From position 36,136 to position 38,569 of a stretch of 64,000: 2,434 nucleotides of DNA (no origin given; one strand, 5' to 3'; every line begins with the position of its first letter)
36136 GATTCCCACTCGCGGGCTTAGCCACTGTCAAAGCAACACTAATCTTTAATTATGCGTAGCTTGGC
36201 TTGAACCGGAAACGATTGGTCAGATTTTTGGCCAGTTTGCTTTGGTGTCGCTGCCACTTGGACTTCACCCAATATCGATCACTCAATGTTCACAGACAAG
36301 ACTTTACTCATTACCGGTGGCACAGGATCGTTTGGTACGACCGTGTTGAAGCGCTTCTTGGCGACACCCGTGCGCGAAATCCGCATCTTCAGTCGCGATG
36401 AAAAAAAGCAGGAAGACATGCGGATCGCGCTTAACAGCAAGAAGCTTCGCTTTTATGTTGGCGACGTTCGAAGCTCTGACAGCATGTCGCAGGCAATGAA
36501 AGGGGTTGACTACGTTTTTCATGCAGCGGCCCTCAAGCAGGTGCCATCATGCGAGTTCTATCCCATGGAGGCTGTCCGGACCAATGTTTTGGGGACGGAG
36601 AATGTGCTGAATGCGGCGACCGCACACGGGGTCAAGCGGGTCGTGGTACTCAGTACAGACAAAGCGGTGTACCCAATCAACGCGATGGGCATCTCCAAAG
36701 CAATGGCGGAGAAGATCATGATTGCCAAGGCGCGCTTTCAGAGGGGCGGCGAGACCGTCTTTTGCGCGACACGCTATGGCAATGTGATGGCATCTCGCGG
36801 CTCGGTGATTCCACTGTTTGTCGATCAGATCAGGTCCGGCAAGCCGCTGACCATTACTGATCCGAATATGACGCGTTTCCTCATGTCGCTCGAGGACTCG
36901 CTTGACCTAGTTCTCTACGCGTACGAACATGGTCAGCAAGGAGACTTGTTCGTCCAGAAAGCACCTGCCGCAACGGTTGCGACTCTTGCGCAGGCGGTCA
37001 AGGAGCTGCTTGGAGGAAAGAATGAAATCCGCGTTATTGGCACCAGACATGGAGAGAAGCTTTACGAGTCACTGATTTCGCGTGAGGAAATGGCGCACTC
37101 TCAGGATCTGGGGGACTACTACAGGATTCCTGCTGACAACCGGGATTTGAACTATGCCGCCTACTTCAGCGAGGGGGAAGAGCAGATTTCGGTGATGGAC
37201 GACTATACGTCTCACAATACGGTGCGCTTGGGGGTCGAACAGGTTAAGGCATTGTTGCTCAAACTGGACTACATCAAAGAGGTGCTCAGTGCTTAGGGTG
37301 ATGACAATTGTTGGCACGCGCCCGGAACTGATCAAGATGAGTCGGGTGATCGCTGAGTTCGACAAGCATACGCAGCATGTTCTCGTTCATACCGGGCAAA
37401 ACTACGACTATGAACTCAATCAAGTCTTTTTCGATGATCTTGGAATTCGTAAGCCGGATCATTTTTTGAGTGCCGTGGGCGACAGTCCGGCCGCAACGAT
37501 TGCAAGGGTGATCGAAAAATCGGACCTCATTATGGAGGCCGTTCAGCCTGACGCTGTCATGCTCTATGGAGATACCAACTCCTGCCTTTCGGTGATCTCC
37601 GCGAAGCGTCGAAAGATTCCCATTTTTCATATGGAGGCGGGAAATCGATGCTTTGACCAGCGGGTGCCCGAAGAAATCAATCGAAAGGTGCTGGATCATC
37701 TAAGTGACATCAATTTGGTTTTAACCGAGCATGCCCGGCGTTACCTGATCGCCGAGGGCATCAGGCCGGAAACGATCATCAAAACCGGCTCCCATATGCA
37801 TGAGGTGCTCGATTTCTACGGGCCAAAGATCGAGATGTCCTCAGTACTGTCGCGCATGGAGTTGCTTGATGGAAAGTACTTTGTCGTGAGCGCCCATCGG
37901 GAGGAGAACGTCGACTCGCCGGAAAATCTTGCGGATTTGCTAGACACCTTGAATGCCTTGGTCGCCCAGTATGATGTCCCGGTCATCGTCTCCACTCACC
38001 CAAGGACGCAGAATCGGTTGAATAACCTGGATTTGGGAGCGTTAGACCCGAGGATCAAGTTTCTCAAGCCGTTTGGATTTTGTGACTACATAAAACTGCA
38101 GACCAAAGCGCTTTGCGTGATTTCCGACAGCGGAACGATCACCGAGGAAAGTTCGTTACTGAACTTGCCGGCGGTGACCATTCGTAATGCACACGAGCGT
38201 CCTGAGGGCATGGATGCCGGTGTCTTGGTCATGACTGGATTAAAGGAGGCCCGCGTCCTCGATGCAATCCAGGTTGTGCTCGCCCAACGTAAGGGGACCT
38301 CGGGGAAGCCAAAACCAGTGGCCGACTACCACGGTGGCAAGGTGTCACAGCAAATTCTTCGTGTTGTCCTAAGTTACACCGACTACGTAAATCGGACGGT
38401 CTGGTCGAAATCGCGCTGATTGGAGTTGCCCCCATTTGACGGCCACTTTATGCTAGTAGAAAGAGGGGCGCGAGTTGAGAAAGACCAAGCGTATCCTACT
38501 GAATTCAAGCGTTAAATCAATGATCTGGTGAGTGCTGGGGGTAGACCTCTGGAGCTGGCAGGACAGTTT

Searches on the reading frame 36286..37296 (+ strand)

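Call 38: search_protein_families(library=pfam, proteins=[window:36286-37296:+], max_evalue=0.001)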
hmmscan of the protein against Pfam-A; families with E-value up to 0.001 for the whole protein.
window:36286-37296:+ (336 aa): 11 families
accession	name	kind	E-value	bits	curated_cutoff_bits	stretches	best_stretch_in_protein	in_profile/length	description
PF02719.21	Polysacc_synt_2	-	8.3e-105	350.6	20.2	1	7-281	1-291/293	Polysaccharide biosynthesis protein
PF01370.27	Epimerase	-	2.6e-27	96.2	20.9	1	8-220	2-235/240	NAD dependent epimerase/dehydratase family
PF08485.16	Polysacc_syn_2C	-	2.9e-23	81.8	25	1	284-331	1-48/48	Polysaccharide biosynthesis protein C-terminal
PF01073.25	3Beta_HSD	-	3.1e-20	72.8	22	1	8-130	1-122/280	3-beta hydroxysteroid dehydrogenase/isomerase family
PF16363.11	GDP_Man_Dehyd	-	5.6e-15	56.1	27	1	8-236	1-260/332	GDP-mannose 4,6 dehydratase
PF13460.12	NAD_binding_10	-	6e-15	56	27.2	1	11-148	1-124/184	NAD(P)H-binding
PF05368.20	NmrA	-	8.9e-10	39.1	27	1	4-195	2-181/298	NmrA-like family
PF07993.18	NAD_binding_4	-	2.9e-09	36.9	20.1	1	9-141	1-153/258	Male sterility protein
PF04321.23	RmlD_sub_bind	-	1.1e-07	31.6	27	1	6-125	2-102/287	RmlD substrate binding domain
PF08659.16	KR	-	1.9e-05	25.1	22.6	1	6-82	2-90/180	KR domain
PF00106.31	adh_short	-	0.0001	22.3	26.6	1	5-74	1-71/195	short chain dehydrogenase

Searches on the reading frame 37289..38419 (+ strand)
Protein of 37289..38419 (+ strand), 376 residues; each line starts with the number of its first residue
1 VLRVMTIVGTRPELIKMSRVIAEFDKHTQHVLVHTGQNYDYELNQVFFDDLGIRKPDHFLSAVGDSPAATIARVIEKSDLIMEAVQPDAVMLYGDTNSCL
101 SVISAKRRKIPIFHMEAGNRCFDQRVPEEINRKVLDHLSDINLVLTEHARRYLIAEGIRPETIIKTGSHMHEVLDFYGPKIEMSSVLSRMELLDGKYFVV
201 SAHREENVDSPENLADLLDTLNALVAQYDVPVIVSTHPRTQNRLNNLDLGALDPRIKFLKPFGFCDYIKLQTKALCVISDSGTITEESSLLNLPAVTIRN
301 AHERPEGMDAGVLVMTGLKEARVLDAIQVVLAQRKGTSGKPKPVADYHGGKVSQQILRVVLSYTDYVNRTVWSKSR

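Call 38: search_protein_families(library=pfam, proteins=[window:37289-38419:+], max_evalue=0.001)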
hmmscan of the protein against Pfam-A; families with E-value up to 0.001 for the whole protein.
window:37289-38419:+ (376 aa): 1 family
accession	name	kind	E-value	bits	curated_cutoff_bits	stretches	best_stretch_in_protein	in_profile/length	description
PF02350.25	Epimerase_2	-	4e-93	312.5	30.6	1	26-360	7-346/347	UDP-N-acetylglucosamine 2-epimerase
